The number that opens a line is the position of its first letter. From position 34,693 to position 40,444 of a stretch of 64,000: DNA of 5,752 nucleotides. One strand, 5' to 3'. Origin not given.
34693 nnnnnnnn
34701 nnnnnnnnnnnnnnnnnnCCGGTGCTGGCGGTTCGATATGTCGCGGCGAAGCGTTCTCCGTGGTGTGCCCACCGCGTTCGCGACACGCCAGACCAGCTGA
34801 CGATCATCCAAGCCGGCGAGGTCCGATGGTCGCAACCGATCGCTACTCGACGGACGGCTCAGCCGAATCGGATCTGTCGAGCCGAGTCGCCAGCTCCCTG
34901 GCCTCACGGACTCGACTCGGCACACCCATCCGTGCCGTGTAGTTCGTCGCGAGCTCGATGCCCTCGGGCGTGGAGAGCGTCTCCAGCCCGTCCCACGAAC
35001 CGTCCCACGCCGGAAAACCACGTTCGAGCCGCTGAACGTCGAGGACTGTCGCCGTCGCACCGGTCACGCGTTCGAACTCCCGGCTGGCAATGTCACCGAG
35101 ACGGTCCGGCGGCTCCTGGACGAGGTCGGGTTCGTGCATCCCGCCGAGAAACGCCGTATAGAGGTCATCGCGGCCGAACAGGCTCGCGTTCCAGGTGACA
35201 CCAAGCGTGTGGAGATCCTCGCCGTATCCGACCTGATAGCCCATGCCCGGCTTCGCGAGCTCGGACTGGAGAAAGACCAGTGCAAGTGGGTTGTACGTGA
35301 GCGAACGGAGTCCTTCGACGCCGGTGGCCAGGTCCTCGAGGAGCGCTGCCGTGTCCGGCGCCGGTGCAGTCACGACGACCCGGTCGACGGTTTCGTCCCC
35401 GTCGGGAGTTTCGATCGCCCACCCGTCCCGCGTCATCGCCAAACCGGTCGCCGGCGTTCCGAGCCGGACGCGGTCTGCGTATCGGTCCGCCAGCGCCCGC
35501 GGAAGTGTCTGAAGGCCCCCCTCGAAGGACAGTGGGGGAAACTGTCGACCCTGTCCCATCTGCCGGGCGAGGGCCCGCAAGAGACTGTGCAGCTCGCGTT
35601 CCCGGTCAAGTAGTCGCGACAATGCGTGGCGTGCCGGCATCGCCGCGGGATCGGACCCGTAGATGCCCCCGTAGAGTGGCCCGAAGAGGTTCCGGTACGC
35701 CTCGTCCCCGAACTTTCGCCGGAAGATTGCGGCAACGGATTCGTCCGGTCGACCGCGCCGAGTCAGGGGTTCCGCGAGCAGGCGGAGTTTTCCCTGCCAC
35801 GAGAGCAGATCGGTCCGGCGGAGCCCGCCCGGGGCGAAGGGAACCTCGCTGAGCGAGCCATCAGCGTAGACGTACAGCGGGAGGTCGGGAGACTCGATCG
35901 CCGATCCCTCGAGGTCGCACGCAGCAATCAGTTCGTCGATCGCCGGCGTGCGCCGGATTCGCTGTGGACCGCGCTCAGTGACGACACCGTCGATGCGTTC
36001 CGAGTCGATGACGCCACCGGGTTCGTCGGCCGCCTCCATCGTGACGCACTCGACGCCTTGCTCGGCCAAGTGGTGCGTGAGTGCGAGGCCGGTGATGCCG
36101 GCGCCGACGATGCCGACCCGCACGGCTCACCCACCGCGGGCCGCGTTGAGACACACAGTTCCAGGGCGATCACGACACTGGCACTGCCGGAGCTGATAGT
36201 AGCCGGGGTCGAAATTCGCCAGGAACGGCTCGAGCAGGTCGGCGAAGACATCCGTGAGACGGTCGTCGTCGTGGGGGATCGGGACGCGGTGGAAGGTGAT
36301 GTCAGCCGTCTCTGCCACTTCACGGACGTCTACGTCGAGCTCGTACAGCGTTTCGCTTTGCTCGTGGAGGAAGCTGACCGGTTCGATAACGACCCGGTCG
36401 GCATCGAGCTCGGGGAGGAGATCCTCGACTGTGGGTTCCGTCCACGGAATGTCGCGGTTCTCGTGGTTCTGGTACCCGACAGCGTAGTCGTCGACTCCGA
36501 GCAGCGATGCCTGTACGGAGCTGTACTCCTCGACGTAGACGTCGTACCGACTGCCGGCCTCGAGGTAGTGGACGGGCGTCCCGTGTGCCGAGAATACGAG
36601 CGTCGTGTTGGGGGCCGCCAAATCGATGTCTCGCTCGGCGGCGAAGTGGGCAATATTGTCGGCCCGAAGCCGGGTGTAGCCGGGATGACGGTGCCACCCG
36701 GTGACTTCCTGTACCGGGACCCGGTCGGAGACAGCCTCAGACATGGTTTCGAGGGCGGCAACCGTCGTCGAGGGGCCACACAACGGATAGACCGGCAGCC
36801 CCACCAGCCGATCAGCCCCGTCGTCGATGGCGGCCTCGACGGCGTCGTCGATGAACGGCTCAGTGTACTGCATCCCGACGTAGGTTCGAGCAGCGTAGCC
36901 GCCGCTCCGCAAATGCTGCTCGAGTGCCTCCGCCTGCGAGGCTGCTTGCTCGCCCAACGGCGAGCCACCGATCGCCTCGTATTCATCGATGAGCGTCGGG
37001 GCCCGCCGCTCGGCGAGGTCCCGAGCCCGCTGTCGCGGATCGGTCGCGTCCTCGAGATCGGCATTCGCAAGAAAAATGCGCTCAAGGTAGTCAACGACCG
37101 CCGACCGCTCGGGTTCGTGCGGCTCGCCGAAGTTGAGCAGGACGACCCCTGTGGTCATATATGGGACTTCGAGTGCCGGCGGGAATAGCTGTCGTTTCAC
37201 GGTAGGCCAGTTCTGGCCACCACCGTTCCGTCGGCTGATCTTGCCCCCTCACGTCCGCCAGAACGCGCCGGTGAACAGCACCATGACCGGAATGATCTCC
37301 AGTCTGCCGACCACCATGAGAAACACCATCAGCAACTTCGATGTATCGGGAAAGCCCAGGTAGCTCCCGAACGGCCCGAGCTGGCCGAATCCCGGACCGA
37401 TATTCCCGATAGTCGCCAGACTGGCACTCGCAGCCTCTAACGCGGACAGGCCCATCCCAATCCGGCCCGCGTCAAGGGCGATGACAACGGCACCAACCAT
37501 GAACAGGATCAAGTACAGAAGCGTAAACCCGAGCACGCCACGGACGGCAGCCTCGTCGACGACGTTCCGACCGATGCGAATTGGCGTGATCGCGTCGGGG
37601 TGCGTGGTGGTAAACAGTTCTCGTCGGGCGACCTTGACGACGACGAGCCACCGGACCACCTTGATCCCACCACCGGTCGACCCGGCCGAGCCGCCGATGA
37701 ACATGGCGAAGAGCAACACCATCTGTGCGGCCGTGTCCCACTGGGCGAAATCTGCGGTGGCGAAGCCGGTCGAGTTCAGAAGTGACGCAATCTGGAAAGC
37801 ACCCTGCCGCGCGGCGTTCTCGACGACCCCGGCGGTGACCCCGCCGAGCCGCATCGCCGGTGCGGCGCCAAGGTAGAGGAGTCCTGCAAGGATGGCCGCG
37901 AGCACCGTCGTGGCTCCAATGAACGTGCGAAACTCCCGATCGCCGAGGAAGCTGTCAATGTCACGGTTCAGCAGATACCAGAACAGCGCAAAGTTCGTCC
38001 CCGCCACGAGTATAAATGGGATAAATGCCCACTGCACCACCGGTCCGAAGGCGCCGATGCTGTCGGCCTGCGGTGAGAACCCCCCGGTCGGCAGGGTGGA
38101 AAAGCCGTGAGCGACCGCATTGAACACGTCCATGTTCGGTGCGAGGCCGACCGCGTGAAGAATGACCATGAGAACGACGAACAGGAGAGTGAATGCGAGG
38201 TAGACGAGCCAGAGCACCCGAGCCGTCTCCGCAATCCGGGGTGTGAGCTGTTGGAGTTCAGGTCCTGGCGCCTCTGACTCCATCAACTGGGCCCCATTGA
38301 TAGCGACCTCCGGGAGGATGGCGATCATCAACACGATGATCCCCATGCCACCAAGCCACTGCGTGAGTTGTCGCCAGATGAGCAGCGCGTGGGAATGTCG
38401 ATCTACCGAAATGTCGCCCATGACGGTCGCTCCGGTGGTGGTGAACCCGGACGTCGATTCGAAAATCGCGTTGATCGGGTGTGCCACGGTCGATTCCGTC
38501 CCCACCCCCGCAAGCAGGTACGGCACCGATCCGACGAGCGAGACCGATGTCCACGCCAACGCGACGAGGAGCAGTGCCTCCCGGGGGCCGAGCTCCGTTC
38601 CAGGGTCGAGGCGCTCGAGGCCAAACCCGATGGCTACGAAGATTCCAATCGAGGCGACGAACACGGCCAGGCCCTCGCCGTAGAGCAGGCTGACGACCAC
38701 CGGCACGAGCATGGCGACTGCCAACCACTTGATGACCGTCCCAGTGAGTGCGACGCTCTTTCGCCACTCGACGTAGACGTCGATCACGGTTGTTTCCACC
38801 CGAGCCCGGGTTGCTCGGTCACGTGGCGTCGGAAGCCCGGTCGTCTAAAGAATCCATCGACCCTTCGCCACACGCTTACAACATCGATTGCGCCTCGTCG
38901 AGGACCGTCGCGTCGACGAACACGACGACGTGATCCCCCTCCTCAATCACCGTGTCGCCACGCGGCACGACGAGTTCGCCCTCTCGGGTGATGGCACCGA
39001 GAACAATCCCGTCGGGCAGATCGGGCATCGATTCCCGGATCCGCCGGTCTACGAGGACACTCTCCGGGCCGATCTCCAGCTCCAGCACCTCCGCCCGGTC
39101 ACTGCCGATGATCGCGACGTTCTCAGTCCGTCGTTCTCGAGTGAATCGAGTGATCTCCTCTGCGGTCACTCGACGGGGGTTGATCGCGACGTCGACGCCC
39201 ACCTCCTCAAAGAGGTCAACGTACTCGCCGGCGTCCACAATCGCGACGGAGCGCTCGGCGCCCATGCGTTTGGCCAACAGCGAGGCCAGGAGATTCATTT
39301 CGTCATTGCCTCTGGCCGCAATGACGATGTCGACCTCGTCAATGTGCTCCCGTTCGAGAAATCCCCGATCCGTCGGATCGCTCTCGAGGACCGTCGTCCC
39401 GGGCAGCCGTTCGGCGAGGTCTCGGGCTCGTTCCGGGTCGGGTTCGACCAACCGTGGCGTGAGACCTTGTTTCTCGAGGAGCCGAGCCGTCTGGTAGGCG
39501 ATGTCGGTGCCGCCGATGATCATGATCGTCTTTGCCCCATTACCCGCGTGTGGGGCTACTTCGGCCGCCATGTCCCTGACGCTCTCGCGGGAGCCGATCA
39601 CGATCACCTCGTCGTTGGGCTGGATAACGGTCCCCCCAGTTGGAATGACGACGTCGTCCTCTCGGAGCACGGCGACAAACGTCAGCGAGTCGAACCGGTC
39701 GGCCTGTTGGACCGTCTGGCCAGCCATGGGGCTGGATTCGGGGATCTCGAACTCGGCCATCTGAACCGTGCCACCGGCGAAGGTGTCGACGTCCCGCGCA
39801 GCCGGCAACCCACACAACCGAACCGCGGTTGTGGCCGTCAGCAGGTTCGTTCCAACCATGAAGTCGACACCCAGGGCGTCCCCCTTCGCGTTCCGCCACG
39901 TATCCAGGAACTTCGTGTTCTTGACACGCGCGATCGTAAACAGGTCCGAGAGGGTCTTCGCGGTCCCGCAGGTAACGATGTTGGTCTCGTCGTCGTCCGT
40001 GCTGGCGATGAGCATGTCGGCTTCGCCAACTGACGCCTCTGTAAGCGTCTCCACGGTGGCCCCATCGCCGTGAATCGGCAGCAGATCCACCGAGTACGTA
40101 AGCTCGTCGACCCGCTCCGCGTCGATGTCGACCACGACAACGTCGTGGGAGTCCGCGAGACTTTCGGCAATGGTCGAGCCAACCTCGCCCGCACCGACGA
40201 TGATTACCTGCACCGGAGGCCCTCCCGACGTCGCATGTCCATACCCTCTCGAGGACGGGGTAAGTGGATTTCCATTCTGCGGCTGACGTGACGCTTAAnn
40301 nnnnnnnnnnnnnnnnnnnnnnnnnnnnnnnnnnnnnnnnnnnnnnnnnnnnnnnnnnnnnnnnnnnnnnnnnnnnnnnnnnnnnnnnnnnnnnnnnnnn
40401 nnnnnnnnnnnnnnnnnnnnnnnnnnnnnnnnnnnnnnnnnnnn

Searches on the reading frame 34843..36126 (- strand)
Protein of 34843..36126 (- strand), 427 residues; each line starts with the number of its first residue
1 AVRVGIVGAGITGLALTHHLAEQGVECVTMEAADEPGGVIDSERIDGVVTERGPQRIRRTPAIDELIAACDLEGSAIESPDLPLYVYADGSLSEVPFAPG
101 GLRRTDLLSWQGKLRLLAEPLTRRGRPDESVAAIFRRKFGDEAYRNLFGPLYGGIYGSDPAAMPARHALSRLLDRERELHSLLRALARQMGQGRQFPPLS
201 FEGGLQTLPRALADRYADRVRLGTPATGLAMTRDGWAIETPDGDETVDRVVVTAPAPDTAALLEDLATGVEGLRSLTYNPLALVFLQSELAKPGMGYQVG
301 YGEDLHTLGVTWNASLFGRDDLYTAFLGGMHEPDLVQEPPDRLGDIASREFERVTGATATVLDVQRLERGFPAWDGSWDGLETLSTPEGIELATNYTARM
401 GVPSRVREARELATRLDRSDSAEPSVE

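Call 22: search_protein_families(library=pfam, proteins=[window:34843-36126:-], max_evalue=0.001)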
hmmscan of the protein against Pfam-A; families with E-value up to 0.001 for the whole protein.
window:34843-36126:- (427 aa): 4 families
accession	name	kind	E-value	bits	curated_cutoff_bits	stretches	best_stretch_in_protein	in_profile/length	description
PF01593.30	Amino_oxidase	-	5.4e-31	108.8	19.8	1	11-356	1-366/443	Flavin containing amine oxidoreductase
PF13450.12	NAD_binding_8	-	6.1e-12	46.1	21.9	1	6-59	1-54/68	NAD(P)-binding Rossmann-like domain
PF01266.30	DAO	-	4.1e-06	27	27.9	1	4-38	2-37/353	FAD dependent oxidoreductase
PF01494.25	FAD_binding_3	-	0.00041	20.1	22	1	2-34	2-34/349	FAD binding domain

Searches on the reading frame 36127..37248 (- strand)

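Call 22: search_protein_families(library=pfam, proteins=[window:36127-37248:-], max_evalue=0.001)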
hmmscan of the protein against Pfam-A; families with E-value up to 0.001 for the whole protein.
window:36127-37248:- (373 aa): 1 family
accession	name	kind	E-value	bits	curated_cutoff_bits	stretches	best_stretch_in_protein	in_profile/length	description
PF00762.24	Ferrochelatase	-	9.8e-61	205.9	27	1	33-339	2-313/317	Ferrochelatase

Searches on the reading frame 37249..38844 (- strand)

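Call 21: search_protein_families(library=pfam, proteins=[window:37249-38844:-], max_evalue=0.001)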
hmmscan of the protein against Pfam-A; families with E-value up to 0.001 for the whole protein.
window:37249-38844:- (531 aa): 1 family
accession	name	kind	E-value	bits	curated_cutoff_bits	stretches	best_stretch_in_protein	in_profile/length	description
PF02386.22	TrkH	-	9e-73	245.9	27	1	68-526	11-497/502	Cation transport protein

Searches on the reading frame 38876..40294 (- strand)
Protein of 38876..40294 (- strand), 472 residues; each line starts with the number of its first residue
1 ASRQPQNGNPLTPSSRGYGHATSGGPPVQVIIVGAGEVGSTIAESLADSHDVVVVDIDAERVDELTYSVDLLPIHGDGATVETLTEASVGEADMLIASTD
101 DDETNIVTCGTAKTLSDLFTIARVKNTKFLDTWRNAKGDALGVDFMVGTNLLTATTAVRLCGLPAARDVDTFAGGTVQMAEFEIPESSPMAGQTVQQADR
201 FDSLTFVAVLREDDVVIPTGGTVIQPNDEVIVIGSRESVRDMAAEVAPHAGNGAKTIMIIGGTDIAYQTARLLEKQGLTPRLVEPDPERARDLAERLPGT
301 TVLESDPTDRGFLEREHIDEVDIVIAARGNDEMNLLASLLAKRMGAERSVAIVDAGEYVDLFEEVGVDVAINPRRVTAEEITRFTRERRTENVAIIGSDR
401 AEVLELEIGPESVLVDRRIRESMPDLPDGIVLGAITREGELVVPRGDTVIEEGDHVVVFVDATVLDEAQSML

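Call 21: search_protein_families(library=pfam, proteins=[window:38876-40294:-], max_evalue=0.001)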
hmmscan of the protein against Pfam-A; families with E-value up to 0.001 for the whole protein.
window:38876-40294:- (472 aa): 9 families
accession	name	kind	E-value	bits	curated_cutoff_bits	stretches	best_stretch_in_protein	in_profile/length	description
PF02254.24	TrkA_N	-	2.8e-49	166.7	23.8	2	30-136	1-108/116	TrkA-N domain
PF02080.26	TrkA_C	-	7.6e-30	103.1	27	2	179-244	1-68/71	TrkA-C domain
PF13241.12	NAD_binding_7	-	9.3e-13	49.1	22.1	2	255-345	8-86/104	Putative NAD(P)-binding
PF01488.26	Shikimate_DH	-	8.6e-10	39.3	24.3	1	29-113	14-96/138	Shikimate / quinate 5-dehydrogenase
PF03435.24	Sacchrp_dh_NADP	-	3.2e-08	34.4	25.1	1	30-96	1-73/129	Saccharopine dehydrogenase NADP binding domain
PF03807.23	F420_oxidored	-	1.1e-05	26.4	21.6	0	30-96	2-64/94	NADP oxidoreductase coenzyme F420-dependent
PF01262.27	AlaDh_PNT_C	-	9.6e-05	22.3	23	0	16-97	14-98/214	Alanine dehydrogenase/PNT, C-terminal domain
PF03721.20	UDPG_MGDP_dh_N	-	0.00015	21.9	27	1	29-67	2-41/187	UDP-glucose/GDP-mannose dehydrogenase family, NAD binding domain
PF07992.20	Pyr_redox_2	-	0.00018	21.5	26.1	0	212-289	100-177/291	Pyridine nucleotide-disulphide oxidoreductase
